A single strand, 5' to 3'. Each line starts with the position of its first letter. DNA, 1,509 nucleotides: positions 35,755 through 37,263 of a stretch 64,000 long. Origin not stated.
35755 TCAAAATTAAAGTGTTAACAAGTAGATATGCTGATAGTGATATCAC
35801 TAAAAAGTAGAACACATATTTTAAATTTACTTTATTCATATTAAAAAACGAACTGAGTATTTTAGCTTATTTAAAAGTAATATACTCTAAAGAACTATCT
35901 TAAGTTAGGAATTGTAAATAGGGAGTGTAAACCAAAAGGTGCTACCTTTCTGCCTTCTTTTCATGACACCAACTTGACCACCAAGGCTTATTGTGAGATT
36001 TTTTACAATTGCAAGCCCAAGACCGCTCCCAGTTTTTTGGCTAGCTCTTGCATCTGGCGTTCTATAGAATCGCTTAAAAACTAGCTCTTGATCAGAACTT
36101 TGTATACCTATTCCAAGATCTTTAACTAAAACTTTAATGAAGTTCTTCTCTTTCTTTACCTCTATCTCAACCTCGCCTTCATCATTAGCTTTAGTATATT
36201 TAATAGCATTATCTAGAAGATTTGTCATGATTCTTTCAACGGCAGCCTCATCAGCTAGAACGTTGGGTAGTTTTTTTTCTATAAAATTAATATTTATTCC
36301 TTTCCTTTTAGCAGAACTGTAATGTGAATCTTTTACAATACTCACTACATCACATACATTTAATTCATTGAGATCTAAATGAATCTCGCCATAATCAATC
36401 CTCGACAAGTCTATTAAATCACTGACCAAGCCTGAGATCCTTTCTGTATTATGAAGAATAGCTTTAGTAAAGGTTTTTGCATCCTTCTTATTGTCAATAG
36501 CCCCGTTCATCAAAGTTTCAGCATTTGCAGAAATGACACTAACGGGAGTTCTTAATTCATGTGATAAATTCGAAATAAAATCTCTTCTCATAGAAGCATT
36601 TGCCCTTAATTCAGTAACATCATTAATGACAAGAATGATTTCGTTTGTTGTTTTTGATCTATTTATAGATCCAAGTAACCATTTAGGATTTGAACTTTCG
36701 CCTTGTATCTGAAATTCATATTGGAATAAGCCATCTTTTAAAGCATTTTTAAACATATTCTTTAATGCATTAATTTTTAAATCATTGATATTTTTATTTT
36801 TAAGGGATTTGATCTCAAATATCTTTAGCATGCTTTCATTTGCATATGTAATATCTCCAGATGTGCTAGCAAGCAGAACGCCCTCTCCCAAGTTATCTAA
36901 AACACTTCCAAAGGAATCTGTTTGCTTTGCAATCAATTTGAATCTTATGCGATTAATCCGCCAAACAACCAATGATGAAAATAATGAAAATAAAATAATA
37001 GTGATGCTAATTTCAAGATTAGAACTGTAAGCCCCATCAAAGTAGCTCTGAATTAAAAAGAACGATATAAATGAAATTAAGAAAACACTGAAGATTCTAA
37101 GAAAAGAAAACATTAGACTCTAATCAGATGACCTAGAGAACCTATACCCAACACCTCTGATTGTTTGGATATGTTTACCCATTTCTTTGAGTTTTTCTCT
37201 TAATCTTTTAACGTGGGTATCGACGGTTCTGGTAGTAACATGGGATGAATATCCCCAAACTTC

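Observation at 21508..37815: A complete minimal T2SS embedded between phoBR and phosphate-scavenging genes in one 16-kb co-directional array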

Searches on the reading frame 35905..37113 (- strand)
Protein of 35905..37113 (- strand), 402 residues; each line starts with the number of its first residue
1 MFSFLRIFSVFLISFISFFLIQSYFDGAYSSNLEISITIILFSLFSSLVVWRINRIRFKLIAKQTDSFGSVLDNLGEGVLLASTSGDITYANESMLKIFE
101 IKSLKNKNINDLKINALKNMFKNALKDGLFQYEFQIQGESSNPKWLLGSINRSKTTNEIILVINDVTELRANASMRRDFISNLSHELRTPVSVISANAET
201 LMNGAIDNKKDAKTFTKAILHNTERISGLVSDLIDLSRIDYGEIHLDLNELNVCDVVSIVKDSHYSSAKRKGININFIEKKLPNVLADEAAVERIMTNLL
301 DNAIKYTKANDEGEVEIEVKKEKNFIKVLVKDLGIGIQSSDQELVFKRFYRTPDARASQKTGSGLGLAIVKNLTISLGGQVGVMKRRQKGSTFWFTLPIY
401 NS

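Call 3: search_protein_families(library=pfam, proteins=[window:35905-37113:-], max_evalue=0.01)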
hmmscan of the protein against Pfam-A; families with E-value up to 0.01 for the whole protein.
window:35905-37113:- (402 aa): 8 families
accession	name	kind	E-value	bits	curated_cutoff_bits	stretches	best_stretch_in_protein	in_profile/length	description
PF02518.31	HATPase_c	-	3.6e-26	92.2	26.4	1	288-399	2-109/111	Histidine kinase-, DNA gyrase B-, and HSP90-like ATPase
PF00512.31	HisKA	-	4.1e-18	65.6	26.9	1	175-242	1-66/66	His Kinase A (phospho-acceptor) domain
PF14501.12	HATPase_c_5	-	1.2e-05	25.6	22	1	291-382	5-87/102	GHKL domain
PF13426.13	PAS_9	-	5.7e-05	23.8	27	1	77-168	2-103/103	PAS domain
PF13581.12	HATPase_c_2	-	9.9e-05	22.8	27.4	1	293-377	33-112/127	Histidine kinase-like ATPase domain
PF00989.32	PAS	-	0.00058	20.3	22.6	1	71-114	6-51/113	PAS fold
PF13188.13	PAS_8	-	0.0014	18.9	21.8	1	70-106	5-40/65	PAS domain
PF13589.12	HATPase_c_3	-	0.0065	16.9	25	0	293-366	4-76/137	Histidine kinase-, DNA gyrase B-, and HSP90-like ATPase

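Call 34: search_protein_families(library=ncbifam, proteins=[window:35905-37113:-], max_evalue=0.01)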
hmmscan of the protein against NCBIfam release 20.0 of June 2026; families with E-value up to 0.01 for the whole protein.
window:35905-37113:- (402 aa): 87 families (the best 25 are shown)
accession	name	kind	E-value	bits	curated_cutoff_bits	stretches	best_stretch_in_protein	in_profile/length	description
NF046044.1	PnpS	equivalog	1.6e-79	267.7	400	1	61-398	50-390/390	two-component system histidine kinase PnpS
NF033092.0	HK_WalK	equivalog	5.3e-64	216.8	725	1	68-399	260-594/594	cell wall metabolism sensor histidine kinase WalK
TIGR02966.1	phoR_proteo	equivalog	1.3e-63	215.1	334.2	1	63-396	3-332/333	phosphate regulon sensor histidine kinase PhoR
NF047874.1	MASE3_PAS_HK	subfamily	1.4e-55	189.3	560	1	60-400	259-626/655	MASE3 domain-containing sensor histidine kinase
NF040691.1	MtrAB_MtrB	equivalog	6.9e-47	160.6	450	1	165-399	260-492/507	MtrAB system histidine kinase MtrB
NF041735.1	hist_kin_RppB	equivalog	3.7e-43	147.9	400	1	177-398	217-438/438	two-component system sensor histidine kinase RppB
NF033093.1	HK_VicK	exception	1e-41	143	680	1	21-399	48-435/448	cell wall metabolism sensor histidine kinase VicK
NF008235.0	PRK11006.1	equivalog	3.6e-41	141.4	390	1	54-398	86-422/431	phosphate regulon sensor histidine kinase PhoR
NF045911.1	TCSHisKinNblS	equivalog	2.1e-40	138.7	1000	1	70-400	270-621/621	two-component system sensor histidine kinase NblS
NF041947.1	LuxQ_Vibrio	equivalog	4.7e-40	137.2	1200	1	58-400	341-697/843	quorum-sensing autoinducer 2 sensor kinase/phosphatase LuxQ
NF053855.1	HisKinPhoRBctds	equivalog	1.4e-37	129.4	500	1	156-397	343-581/583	two-component system sensor histidine kinase PhoR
NF041832.1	near_NosP_CTERM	subfamily_domain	1.7e-37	129.4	400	1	171-400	3-226/370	NahK/ErcS family hybrid sensor histidine kinase/response regulator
TIGR02956.1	TMAO_torS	equivalog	5.6e-37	127.3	676.5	1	177-400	465-683/967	TMAO reductase system sensor histidine kinase/response regulator TorS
NF006800.0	PRK09303.1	equivalog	6.2e-37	127.4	342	1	149-401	124-379/383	histidine kinase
TIGR01386.1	cztS_silS_copS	subfamily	1.9e-36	126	292.55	1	177-398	242-457/457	heavy metal sensor histidine kinase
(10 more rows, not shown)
